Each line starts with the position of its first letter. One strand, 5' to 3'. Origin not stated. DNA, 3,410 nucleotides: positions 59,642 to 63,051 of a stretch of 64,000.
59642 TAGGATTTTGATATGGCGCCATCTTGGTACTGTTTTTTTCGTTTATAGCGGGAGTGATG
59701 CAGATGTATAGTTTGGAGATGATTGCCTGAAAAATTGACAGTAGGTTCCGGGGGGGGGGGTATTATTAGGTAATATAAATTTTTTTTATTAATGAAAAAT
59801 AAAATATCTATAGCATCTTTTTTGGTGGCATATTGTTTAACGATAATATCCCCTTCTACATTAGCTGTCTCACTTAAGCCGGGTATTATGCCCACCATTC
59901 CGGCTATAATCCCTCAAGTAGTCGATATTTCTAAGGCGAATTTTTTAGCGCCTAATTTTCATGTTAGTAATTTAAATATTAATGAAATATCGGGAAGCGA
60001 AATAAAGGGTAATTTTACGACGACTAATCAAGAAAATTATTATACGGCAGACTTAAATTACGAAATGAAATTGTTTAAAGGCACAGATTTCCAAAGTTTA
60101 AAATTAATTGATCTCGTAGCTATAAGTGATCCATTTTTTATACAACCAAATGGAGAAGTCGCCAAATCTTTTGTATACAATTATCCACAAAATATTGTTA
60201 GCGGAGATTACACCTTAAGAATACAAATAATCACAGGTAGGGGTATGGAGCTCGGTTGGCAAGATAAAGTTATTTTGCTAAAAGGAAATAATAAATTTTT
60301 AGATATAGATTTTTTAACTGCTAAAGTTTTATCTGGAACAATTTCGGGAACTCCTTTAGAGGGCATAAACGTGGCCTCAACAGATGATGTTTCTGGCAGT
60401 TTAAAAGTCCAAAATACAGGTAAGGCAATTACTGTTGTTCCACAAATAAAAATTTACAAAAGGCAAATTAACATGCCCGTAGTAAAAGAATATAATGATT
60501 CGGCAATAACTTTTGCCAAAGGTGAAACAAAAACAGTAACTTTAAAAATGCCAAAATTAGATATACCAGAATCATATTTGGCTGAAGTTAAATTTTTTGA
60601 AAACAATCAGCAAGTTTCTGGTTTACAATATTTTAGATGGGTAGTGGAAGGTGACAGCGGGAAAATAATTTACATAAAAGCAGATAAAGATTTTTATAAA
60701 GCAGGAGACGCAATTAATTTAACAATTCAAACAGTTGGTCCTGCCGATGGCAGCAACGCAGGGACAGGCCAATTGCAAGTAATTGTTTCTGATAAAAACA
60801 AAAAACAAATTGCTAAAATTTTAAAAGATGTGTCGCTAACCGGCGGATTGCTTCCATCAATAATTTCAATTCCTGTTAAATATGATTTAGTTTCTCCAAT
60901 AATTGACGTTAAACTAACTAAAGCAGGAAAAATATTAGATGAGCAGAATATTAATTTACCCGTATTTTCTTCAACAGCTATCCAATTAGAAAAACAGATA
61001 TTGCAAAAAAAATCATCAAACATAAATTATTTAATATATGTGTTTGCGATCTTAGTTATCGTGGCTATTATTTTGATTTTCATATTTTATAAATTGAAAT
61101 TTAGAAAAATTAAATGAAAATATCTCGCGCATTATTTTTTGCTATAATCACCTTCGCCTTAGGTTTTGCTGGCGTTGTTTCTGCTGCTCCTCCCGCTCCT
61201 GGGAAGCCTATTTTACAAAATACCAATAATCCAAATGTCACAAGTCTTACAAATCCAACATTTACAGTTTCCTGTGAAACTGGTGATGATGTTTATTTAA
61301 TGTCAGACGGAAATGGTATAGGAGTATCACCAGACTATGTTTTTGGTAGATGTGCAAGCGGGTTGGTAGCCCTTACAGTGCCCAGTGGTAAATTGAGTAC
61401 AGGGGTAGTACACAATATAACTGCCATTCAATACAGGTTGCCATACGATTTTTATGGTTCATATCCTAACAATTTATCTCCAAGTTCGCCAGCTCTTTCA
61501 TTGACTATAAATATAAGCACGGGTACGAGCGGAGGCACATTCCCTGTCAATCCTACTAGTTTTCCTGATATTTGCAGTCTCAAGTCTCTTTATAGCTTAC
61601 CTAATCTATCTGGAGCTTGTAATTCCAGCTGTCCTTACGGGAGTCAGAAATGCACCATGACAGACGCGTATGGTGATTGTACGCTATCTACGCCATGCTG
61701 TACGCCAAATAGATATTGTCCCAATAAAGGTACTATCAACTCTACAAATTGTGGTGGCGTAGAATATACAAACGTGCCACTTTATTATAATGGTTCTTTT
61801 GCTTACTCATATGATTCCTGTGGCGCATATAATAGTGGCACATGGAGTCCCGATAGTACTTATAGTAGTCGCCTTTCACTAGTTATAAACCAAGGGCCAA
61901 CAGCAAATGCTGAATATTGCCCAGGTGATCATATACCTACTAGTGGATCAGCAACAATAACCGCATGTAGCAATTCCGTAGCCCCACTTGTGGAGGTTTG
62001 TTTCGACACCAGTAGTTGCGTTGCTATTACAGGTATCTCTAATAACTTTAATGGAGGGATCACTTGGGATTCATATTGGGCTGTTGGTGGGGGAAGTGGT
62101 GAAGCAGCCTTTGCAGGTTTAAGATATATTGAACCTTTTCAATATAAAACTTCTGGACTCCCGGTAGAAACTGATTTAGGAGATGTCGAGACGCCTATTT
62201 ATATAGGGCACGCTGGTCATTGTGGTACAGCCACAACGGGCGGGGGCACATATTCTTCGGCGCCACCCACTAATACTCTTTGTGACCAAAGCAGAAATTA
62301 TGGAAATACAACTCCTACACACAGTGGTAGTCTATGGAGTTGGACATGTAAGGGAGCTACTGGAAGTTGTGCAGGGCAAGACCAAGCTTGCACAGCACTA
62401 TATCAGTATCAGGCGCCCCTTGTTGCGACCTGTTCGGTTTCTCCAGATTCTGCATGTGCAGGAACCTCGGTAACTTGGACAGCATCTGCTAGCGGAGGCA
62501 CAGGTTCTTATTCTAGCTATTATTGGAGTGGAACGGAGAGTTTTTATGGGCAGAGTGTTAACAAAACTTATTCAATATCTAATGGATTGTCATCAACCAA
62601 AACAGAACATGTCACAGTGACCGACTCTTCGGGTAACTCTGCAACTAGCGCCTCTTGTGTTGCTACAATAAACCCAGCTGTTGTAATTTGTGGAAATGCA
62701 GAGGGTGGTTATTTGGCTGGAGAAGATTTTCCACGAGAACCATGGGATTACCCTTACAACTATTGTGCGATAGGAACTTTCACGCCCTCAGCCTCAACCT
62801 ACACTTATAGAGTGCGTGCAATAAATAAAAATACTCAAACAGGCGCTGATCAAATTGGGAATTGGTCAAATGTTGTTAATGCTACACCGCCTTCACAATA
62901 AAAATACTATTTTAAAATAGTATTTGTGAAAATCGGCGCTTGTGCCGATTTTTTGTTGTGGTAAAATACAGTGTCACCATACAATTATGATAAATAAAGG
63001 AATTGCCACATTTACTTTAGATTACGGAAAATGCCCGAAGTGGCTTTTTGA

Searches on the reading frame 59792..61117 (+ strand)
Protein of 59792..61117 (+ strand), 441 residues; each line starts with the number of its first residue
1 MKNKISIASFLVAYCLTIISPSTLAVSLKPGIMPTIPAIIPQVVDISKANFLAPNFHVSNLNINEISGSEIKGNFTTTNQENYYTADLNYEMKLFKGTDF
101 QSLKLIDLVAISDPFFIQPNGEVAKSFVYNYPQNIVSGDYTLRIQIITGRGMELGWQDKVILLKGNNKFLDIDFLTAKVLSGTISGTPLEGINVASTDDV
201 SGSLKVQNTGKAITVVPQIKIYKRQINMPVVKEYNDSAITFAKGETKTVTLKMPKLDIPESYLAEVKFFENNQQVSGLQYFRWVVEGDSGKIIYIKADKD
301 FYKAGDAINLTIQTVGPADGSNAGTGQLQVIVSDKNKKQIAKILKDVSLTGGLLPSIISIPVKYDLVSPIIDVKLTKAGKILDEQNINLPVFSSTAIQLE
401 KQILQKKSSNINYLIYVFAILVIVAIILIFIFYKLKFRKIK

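Call 6: search_protein_families(library=pfam, proteins=[window:59792-61117:+], max_evalue=0.01)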
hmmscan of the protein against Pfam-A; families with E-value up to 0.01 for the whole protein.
window:59792-61117:+ (441 aa): 1 family
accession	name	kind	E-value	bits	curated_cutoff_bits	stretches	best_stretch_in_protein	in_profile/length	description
PF01835.25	MG2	-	0.0044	17.8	32.8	0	293-346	2-54/96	MG2 domain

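Call 9: find_encoding_contigs(protein=window:59792-61117:+, flank=3000, max_places=10)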
Protein window:59792-61117:+ (441 aa): 7 contigs read that carry it; 2 places shown.
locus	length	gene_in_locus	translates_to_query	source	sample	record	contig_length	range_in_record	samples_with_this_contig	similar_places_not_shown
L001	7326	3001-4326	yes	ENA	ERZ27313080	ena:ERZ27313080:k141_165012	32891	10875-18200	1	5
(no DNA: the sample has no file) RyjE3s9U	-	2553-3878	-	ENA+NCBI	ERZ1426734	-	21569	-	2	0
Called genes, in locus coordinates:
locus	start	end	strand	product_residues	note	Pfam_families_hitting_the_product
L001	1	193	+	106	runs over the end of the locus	PF12732:YtxH (weak)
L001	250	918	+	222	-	PF01479:S4, PF00849:PseudoU_synth_2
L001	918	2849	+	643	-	PF27449:LtaS_N, PF00884:Sulfatase, PF01663:Phosphodiest (faint)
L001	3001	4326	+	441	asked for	-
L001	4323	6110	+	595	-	-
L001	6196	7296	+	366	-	PF05559:DUF763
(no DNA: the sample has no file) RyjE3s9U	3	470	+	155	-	?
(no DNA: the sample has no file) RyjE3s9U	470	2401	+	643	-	PF27449:LtaS_N, PF00884:Sulfatase, PF01663:Phosphodiest (faint)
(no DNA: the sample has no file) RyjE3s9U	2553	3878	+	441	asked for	-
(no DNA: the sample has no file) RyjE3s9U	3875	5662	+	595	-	-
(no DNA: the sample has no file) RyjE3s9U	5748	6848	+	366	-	PF05559:DUF763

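Call 12: find_homologous_proteins(query=window:59792-61117:+)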
Query window:59792-61117:+ (441 aa): 54 proteins with E <= 0.001 among 7498 candidates.
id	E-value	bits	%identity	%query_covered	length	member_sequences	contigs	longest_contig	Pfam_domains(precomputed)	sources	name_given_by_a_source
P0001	1.2e-279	945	100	100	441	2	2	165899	-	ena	-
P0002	3.2e-147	509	60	88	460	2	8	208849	-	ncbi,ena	-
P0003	4.4e-138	479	59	88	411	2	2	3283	-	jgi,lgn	-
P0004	4.6e-136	472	60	80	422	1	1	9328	-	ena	-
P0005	8.9e-136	471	61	78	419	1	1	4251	-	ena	-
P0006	1.9e-134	467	55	88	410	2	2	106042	-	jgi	-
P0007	3.1e-134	466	57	87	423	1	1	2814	-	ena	-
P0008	6.0e-134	465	61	80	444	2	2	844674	-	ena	-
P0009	1.6e-132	460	57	86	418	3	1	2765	-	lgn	-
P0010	2.5e-131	456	56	88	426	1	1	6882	-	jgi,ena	-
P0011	5.7e-131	455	56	87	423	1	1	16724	-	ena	-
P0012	2.2e-130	453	55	89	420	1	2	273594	-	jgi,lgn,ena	jgi:hypothetical protein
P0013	3.9e-130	453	55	88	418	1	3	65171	-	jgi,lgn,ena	-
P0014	5.6e-130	452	56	88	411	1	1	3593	-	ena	-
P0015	5.6e-129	449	53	89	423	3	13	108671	-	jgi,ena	-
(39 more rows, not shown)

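Call 14: find_related_loci(query=A1, collection=genome_contigs, flank=3000)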
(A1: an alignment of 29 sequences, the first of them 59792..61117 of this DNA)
Query A1 (441 aa) in genome_contigs; peptide patterns used: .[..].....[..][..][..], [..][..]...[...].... (x = any residue, [..] = any of these).
13 stretches matched a pattern; 5 encode a relative of the query (tblastn E <= 1e-3); 5 distinct loci.
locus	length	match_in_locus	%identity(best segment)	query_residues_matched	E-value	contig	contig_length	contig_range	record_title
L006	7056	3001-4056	51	48-401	3e-116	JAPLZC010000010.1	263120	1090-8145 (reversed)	MAG: Candidatus Staskawiczbacteria bacterium isolate LacPavin_0818_WC45_MAG_38_24 LacPavin_0818_WC45_scaffold_98893, who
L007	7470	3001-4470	57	53-438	1e-83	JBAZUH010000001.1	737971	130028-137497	MAG: Candidatus Staskawiczbacteria bacterium isolate SO_2017_GW1_222 NODE_53_length_737971_cov_21.817232_OW334_2017, who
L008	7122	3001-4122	52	43-416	1e-126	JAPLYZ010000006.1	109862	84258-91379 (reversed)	MAG: Candidatus Staskawiczbacteria bacterium isolate LacPavin_0920_WC70_MAG_39_33 LacPavin_0920_WC70_scaffold_328416, wh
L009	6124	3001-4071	32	39-388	3e-49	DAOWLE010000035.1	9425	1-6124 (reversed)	MAG TPA_asm: bacterium isolate CSMAG_2113 CSMAG_2113_k141_363356_length_9425_cov_18.9905, whole genome shotgun sequence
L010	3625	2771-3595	36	51-319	9e-46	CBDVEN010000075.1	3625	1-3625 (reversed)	MAG TPA_asm: uncultured bacterium isolate SRR22302359_binner13_Refined_43 genome assembly, contig: ERZ25073601.12362, wh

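Call 15: find_related_loci(query=A1, collection=metagenome_contigs, flank=3000)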
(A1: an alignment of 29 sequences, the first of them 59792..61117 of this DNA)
Query A1 (441 aa) in metagenome_contigs; peptide patterns used: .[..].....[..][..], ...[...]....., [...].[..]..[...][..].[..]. (x = any residue, [..] = any of these).
352 stretches matched a pattern; 40 encode a relative of the query (tblastn E <= 1e-3); 40 distinct loci.
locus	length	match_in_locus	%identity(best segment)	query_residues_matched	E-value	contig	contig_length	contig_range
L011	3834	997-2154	59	52-441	2e-149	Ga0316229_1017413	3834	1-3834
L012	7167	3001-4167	55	51-438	9e-139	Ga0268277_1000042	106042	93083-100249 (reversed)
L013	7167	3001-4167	55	51-438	9e-139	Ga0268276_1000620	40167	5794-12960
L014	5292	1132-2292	55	52-440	1e-136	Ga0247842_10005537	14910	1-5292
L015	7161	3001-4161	55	52-440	1e-136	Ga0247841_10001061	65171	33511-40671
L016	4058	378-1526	54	52-439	3e-139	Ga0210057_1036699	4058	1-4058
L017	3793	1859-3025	56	52-439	5e-140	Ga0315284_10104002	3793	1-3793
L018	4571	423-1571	55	51-435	3e-136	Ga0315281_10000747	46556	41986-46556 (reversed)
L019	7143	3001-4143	55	47-431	2e-134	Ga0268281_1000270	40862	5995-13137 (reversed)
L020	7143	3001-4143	55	47-431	2e-134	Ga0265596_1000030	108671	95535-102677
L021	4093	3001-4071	58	50-406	4e-134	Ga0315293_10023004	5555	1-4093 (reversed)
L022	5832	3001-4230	50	10-439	2e-133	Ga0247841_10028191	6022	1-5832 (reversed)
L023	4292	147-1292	54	51-436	1e-131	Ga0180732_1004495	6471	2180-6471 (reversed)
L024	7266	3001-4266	51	52-422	6e-131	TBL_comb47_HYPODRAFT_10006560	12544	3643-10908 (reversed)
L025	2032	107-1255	52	51-433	4e-139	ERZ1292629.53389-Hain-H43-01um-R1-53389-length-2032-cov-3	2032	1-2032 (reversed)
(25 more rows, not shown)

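Call 18: find_encoding_contigs(protein=P0002, flank=4000, max_places=4)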
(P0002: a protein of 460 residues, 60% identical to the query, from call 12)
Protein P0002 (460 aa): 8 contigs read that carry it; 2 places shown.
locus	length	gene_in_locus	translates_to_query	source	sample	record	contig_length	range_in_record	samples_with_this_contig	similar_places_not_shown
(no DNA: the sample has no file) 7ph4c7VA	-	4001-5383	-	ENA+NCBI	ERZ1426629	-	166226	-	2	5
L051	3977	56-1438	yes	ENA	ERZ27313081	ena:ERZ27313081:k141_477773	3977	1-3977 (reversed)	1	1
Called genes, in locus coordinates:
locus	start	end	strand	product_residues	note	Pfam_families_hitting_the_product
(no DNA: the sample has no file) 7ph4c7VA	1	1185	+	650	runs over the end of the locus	PF00012:HSP70, PF06723:MreB_Mbl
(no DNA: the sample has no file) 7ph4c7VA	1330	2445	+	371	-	PF00226:DnaJ, PF01556:DnaJ_C, PF00684:DnaJ_CXXCXGXG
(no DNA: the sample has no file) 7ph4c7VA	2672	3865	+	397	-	-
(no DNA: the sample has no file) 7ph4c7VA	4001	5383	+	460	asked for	-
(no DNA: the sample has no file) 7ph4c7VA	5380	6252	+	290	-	-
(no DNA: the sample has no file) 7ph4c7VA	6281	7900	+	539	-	-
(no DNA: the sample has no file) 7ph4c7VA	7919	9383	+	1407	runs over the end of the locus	PF19077:Big_13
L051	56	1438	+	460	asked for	-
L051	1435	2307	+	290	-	-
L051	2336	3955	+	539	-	-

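Call 19: find_encoding_contigs(protein=P0008, flank=4000, max_places=3)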
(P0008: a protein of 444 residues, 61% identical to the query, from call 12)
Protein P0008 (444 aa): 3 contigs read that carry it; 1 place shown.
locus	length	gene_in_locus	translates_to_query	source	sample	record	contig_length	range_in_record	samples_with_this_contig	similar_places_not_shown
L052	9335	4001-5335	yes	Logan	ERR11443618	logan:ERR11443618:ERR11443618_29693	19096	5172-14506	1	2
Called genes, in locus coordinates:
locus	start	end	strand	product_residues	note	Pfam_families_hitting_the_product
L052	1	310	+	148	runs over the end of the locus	-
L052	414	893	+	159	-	-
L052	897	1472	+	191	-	-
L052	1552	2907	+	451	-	PF25145:NfeD1b_N (weak), PF01343:Peptidase_S49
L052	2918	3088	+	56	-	-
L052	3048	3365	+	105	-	-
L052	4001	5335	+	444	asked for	-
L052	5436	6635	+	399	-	PF00586:AIRS, PF02769:AIRS_C (weak)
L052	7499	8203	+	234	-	-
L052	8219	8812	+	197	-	-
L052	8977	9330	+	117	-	-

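Call 40: predict_structure(alignment_id=A1)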
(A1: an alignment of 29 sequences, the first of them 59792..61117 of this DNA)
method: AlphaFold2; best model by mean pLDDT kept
length: 441 residues; sequences in the alignment: 29
mean_pLDDT: 86.7   pTM: 0.75
mean pLDDT of the five models: 86.7, 85.7, 85.2, 85.1, 84.6
residues with pLDDT >= 90: 292; 70-90: 96; 50-70: 20; < 50: 33
segments of 3 or more residues with pLDDT < 50: 20-50
pLDDT, mean of each block of 10 residues (from residue 1): 58 63 38 35 38 80 97 96 85 95 93 86 95 95 92 92 93 95 95 97 95 96 83 97 97 95 96 95 95 88 93 91 95 92 94 89 91 95 89 86 87 86 93 81 53
secondary structure, 60 per line:
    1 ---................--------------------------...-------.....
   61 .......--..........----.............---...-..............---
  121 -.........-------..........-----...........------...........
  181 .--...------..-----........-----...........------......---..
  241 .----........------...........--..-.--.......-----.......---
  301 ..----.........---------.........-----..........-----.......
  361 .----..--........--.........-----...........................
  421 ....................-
elements in order: H4-19 E56-67 E70-79 E84-96 E104-117 E122-130 E138-147 E153-163 E170-181 E184-186 E200-207 E213-223 E230-235 E239-241 E246-253 E260-270 E279-285 E291-297 E307-315 E325-333 E339-348 E354-361 E370-377 E380-388 H394-440

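Call 43: fold_search(model_id=the predicted structure, library=pdb)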
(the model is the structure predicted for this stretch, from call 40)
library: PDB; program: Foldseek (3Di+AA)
matches with E <= 10: 1838; with E <= 0.001: 387
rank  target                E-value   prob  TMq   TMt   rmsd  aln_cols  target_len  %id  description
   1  6za2_A                1.8e-08  1.00  0.20  0.10  17.2       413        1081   11  Crystal structure of dimeric latent PorU from Porphyromonas gingivalis (released 2021-09-29)
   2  9ijj_h                2.6e-08  1.00  0.15  0.06  29.1       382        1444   10  In situ structure of the central apparatus in mouse sperm axoneme. (released 2025-06-04)
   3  6za2_B                2.9e-08  1.00  0.20  0.09  17.3       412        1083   11  Crystal structure of dimeric latent PorU from Porphyromonas gingivalis (released 2021-09-29)
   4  4u48                  9.1e-08  1.00  0.18  0.07  21.3       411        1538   13  Crystal structure of Salmonella alpha-2-macroglobulin (released 2014-09-17)
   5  5a42                  1.0e-07  1.00  0.19  0.07  21.0       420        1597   12  Cryo-EM single particle 3D reconstruction of the native conformation of E. coli alpha-2-macroglobulin (ECAM) (released 2015-07-29)
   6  9fx2                  1.3e-07  1.00  0.22  0.11  15.6       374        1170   11  Structure of methylamine activated CD109 (released 2025-03-19)
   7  9fx3_A                1.5e-07  1.00  0.23  0.11  15.6       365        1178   11  Structure of active human CD109 (released 2025-03-19)
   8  5i5k_B                2.5e-07  1.00  0.25  0.10  14.2       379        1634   10  Structure of complement C5 in complex with eculizumab (released 2016-03-16)
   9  4u4j                  3.0e-07  1.00  0.20  0.08  20.9       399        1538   13  Crystal structure of Salmonella alpha-2-macroglobulin mutant Y1175G (released 2014-09-17)
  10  7u06_B                3.3e-07  1.00  0.20  0.12  25.5       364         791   13  Structure of the yeast TRAPPII-Rab11/Ypt32 complex in the closed/open state (composite structure) (released 2022-04-27)
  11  6tav_C                3.3e-07  1.00  0.17  0.07  22.3       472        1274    7  Crystal structure of endopeptidase-induced alpha2-macroglobulin (released 2021-05-12)
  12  6xay_B                3.6e-07  1.00  0.19  0.27  26.3       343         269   10  Structure of a fragment of human fibronectin containing the 10th, 11th and 12th type III domains (released 2021-06-09)
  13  3cu7_A                3.8e-07  1.00  0.19  0.07  22.8       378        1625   13  Human Complement Component 5 (released 2008-06-10)
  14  7u06_b                3.8e-07  1.00  0.19  0.12  25.9       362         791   13  Structure of the yeast TRAPPII-Rab11/Ypt32 complex in the closed/open state (composite structure) (released 2022-04-27)
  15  8enu_G                4.0e-07  1.00  0.24  0.18  19.3       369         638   12  Structure of the C3bB proconvertase in complex with lufaxin (released 2023-08-09)
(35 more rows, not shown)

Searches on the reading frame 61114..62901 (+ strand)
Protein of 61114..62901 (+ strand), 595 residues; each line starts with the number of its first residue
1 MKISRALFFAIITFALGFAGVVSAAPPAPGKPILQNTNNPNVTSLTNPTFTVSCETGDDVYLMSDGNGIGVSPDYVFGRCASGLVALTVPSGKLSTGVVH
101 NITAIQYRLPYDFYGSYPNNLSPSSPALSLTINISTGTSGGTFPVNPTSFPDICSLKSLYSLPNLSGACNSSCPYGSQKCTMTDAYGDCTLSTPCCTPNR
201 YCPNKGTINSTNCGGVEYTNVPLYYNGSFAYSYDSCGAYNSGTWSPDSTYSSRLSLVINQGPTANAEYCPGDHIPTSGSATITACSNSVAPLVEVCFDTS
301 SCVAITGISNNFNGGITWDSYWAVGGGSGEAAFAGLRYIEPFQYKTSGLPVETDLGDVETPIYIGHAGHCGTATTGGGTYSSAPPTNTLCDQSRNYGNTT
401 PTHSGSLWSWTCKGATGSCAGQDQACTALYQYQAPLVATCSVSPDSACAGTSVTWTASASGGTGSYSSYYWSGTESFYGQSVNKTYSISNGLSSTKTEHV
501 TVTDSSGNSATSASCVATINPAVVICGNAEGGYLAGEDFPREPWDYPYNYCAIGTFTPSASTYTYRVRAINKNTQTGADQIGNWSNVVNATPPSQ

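Call 6: search_protein_families(library=pfam, proteins=[window:61114-62901:+], max_evalue=0.01)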
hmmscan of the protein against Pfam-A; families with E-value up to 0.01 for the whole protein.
window:61114-62901:+ (595 aa): 0 families

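Call 35: find_encoding_contigs(protein=window:61114-62901:+, flank=4000, max_places=10)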
Protein window:61114-62901:+ (595 aa): 21 contigs read that carry it; 10 places shown.
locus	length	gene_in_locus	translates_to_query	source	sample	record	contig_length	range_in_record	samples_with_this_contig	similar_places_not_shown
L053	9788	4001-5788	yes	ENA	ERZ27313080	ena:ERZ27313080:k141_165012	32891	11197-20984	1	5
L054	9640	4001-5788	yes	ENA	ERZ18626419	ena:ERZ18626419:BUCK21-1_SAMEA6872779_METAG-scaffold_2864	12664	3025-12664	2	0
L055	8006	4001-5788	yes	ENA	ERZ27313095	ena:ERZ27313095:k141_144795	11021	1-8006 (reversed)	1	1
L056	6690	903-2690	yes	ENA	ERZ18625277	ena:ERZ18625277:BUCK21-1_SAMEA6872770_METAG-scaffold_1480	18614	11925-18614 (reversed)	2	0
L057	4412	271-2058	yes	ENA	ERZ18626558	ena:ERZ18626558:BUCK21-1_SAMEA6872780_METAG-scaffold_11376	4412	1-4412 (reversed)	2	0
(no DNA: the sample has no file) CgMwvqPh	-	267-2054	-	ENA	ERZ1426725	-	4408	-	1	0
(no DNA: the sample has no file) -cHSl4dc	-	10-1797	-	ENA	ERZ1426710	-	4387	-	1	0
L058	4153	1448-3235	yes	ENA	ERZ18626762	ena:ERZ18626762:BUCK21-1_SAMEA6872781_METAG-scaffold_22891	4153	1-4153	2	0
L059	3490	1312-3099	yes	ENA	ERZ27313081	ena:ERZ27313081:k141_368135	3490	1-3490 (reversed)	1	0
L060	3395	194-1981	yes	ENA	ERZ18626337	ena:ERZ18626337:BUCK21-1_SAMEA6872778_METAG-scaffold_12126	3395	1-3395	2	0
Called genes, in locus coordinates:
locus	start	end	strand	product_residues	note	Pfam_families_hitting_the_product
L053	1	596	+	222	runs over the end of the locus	PF01479:S4, PF00849:PseudoU_synth_2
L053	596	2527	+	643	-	PF27449:LtaS_N, PF00884:Sulfatase, PF01663:Phosphodiest (faint)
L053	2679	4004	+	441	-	-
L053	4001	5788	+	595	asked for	-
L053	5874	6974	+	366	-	PF05559:DUF763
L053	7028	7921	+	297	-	-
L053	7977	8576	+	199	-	PF01928:CYTH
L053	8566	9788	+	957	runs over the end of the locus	PF00580:UvrD-helicase, PF01443:Viral_helicase1 (faint), PF13245:AAA_19, PF21445:ADDB_N, PF13361:UvrD_C, PF13538:UvrD_C_2 (faint), PF12705:PDDEXK_1, PF01930:Cas_Cas4 (weak)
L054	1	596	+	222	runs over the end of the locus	PF01479:S4, PF00849:PseudoU_synth_2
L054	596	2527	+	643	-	PF27449:LtaS_N, PF00884:Sulfatase, PF01663:Phosphodiest (faint)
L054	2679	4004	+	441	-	-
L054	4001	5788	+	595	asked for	-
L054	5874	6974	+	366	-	PF05559:DUF763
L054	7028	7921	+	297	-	-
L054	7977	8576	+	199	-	PF01928:CYTH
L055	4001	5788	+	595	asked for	-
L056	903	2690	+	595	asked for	-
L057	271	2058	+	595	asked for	-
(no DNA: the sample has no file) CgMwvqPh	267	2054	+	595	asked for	-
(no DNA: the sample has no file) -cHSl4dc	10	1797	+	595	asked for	-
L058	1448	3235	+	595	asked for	-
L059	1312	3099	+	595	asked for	-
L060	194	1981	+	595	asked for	-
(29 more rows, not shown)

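Call 50: find_homologous_proteins(query=window:61114-62901:+)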
Query window:61114-62901:+ (595 aa): 3 proteins with E <= 0.001 among 8000 candidates.
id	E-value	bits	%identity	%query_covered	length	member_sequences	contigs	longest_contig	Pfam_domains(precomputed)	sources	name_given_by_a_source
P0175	0.0e+0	1356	100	100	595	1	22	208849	-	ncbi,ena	-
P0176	2.1e-7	48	44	17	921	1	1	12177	PF07705.18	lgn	-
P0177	2.9e-6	45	42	15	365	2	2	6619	PF13573.13,PF18911.7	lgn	-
